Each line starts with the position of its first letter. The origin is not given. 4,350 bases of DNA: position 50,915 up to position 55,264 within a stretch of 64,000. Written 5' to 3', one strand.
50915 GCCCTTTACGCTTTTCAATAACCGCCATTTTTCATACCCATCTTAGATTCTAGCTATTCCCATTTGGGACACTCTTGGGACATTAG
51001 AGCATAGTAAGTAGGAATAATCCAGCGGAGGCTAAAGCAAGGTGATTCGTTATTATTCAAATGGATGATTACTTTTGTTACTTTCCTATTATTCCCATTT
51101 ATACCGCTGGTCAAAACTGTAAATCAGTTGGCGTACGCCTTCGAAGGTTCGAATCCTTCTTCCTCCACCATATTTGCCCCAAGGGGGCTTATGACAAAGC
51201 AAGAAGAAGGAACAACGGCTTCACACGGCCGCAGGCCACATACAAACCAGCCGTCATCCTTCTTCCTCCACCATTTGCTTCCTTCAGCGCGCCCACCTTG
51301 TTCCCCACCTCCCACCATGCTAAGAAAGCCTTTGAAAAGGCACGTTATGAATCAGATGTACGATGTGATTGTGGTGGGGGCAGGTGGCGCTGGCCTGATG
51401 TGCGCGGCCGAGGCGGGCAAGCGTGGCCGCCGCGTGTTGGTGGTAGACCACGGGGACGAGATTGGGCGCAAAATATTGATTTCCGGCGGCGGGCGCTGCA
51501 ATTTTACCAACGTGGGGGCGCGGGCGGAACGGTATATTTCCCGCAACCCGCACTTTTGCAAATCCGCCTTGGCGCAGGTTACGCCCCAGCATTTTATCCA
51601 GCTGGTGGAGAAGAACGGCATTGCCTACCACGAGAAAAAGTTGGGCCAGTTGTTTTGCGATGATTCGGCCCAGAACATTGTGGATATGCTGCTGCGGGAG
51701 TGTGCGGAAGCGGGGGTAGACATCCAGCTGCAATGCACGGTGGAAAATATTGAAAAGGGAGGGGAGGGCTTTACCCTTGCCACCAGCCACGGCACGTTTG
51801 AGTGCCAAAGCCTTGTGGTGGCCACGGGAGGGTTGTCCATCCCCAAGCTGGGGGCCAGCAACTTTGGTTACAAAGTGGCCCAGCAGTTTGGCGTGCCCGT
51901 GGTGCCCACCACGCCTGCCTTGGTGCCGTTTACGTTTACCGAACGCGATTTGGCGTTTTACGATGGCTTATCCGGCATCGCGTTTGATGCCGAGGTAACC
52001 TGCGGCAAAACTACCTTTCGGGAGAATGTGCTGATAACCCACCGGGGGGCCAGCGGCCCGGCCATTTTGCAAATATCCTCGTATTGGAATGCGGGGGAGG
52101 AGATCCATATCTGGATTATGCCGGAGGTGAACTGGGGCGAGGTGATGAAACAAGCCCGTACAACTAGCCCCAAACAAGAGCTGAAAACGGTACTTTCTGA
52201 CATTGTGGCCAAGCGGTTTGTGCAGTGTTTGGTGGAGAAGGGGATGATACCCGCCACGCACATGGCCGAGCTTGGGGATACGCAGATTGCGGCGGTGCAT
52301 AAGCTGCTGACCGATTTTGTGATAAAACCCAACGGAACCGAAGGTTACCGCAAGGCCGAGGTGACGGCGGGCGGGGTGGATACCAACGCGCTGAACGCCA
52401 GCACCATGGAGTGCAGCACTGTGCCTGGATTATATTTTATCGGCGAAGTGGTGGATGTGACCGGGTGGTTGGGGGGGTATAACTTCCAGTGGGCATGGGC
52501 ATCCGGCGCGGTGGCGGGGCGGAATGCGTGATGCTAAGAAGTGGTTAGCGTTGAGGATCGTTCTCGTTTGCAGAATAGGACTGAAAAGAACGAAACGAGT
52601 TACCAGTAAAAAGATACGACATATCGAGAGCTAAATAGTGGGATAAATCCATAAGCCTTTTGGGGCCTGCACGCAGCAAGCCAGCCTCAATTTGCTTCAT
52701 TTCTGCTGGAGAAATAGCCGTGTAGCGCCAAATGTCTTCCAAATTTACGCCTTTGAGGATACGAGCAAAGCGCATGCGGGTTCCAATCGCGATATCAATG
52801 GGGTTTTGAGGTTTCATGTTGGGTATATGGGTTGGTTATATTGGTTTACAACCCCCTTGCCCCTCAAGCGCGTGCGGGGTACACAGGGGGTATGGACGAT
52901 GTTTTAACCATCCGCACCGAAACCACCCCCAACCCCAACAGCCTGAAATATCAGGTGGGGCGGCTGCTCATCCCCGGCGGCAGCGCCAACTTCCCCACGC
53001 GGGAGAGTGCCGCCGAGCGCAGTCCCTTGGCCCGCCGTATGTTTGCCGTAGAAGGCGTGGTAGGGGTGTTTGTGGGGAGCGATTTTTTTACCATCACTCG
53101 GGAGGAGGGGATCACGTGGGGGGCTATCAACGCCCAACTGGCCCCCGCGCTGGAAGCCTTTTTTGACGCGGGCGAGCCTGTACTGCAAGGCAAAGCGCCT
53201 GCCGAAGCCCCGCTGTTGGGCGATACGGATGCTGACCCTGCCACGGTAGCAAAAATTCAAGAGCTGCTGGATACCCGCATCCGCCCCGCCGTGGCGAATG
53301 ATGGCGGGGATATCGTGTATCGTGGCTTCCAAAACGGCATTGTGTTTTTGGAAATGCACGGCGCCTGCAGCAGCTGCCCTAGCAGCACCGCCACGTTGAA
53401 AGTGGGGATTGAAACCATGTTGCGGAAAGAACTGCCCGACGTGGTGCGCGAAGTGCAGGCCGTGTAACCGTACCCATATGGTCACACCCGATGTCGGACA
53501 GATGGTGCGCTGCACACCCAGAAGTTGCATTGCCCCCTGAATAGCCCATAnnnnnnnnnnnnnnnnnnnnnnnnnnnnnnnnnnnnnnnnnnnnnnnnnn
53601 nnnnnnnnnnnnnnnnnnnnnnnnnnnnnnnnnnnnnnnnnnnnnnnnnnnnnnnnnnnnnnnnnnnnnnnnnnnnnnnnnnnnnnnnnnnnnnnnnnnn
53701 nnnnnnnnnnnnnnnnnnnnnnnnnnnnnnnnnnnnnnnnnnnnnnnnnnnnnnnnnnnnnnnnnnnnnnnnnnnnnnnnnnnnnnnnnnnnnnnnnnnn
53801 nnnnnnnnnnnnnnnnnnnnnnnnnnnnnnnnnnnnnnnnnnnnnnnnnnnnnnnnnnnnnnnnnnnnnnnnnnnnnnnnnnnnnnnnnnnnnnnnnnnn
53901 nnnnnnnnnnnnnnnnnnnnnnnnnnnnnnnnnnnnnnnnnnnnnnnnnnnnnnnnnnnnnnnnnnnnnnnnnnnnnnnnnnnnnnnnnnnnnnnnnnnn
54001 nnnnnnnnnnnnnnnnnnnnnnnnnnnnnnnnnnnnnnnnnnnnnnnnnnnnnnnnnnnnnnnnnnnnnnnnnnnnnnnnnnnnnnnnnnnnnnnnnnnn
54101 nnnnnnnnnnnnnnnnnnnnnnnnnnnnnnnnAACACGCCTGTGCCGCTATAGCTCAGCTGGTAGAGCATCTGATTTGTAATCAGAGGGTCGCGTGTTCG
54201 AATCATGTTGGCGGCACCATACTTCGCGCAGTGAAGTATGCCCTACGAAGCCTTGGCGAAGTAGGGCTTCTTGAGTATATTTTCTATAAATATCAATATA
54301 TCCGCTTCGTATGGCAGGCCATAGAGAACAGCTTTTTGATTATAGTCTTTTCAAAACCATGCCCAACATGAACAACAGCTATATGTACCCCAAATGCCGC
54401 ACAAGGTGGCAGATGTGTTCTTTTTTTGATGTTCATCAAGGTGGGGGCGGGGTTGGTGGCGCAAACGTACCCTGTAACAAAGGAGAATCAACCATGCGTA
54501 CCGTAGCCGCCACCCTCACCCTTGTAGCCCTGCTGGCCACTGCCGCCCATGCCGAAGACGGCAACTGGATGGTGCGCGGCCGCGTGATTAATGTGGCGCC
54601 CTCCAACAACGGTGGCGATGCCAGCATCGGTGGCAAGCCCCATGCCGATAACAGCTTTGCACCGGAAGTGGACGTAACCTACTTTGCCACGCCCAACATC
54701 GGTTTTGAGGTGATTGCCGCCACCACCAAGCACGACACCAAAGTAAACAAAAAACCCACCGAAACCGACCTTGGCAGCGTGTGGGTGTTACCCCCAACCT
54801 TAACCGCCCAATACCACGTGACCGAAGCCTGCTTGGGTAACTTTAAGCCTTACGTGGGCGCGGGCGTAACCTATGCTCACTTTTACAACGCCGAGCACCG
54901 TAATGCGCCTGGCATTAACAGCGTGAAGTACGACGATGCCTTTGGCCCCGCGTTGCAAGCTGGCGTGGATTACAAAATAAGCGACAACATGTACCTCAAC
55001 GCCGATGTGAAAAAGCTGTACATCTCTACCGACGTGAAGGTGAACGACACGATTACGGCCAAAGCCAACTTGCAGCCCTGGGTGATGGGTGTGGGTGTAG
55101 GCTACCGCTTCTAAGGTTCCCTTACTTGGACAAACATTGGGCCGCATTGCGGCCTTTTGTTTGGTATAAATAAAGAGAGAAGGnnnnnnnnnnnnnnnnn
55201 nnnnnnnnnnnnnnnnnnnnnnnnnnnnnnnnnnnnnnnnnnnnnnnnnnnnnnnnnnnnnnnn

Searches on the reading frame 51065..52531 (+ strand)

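Call 54: search_protein_families(library=pfam, proteins=[window:51065-52531:+], max_evalue=0.001)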
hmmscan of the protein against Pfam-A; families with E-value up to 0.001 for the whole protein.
window:51065-52531:+ (488 aa): 13 families
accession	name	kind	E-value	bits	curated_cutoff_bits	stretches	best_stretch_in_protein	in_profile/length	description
PF03486.20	HI0933_like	-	9.3e-94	313.9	50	1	100-486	2-243/244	HI0933-like protein Rossmann domain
PF22780.1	HI0933_like_1st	-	5.6e-40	137.3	27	1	284-433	2-165/165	HI0933-like protein barrel and H2TH domain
PF00890.30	FAD_binding_2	-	5e-14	52.8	20.4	1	100-145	1-46/414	FAD binding domain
PF01266.30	DAO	-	4.1e-13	50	27.9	2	203-262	149-209/353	FAD dependent oxidoreductase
PF13738.12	Pyr_redox_3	-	7.4e-13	48.8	30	1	212-262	90-140/305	Pyridine nucleotide-disulphide oxidoreductase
PF12831.13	FAD_oxidored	-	1.8e-09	37.9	27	1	100-249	1-139/416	FAD dependent oxidoreductase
PF07992.20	Pyr_redox_2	-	5.2e-09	36.4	26.1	1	99-133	1-36/291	Pyridine nucleotide-disulphide oxidoreductase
PF01134.28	GIDA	-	9.1e-08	32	22.1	1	100-191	1-88/391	Glucose inhibited division protein A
PF00070.33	Pyr_redox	-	2.4e-06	28.4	22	0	101-135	2-36/82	Pyridine nucleotide-disulphide oxidoreductase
PF13450.12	NAD_binding_8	-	1.2e-05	26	21.9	1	103-134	1-32/68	NAD(P)-binding Rossmann-like domain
PF05834.18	Lycopene_cycl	-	9.3e-05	22.1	23.4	1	100-272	1-155/380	Lycopene cyclase protein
PF01946.23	Thi4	-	0.00034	20.3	26.2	0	87-134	6-54/235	Thi4 family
PF01494.25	FAD_binding_3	-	0.00044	20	22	0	99-132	2-35/349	FAD binding domain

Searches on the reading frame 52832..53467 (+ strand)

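Call 54: search_protein_families(library=pfam, proteins=[window:52832-53467:+], max_evalue=0.001)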
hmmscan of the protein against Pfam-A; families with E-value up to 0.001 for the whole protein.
window:52832-53467:+ (211 aa): 2 families
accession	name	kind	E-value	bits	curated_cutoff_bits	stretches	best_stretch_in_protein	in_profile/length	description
PF01106.22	NifU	-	4.9e-25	87.9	27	1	142-206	1-65/67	NifU-like domain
PF08712.16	Nfu_N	-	1.2e-22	80.2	27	1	27-114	1-88/88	Scaffold protein Nfu/NifU N terminal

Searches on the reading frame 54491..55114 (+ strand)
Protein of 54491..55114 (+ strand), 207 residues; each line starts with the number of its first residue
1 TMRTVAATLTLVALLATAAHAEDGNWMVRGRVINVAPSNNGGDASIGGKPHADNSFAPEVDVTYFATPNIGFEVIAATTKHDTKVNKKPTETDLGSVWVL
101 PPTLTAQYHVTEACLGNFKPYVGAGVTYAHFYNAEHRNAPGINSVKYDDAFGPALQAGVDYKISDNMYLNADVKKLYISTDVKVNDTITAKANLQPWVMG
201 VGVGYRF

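Call 53: search_protein_families(library=pfam, proteins=[window:54491-55114:+], max_evalue=0.001)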
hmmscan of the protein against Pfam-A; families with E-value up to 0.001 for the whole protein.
window:54491-55114:+ (207 aa): 4 families
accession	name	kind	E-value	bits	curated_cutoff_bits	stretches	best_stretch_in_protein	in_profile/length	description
PF03922.20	OmpW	-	1.6e-48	165.7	24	1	23-207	2-195/195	OmpW family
PF13505.12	OMP_b-brl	-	1.4e-15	58.3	28.7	1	8-207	2-175/175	Outer membrane protein beta-barrel domain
PF05736.17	OprF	-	1.2e-06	28.8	23.5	1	51-207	46-180/184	OprF membrane domain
PF02462.21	Opacity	-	4.1e-06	27.3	21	1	117-179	45-106/126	Opacity family porin protein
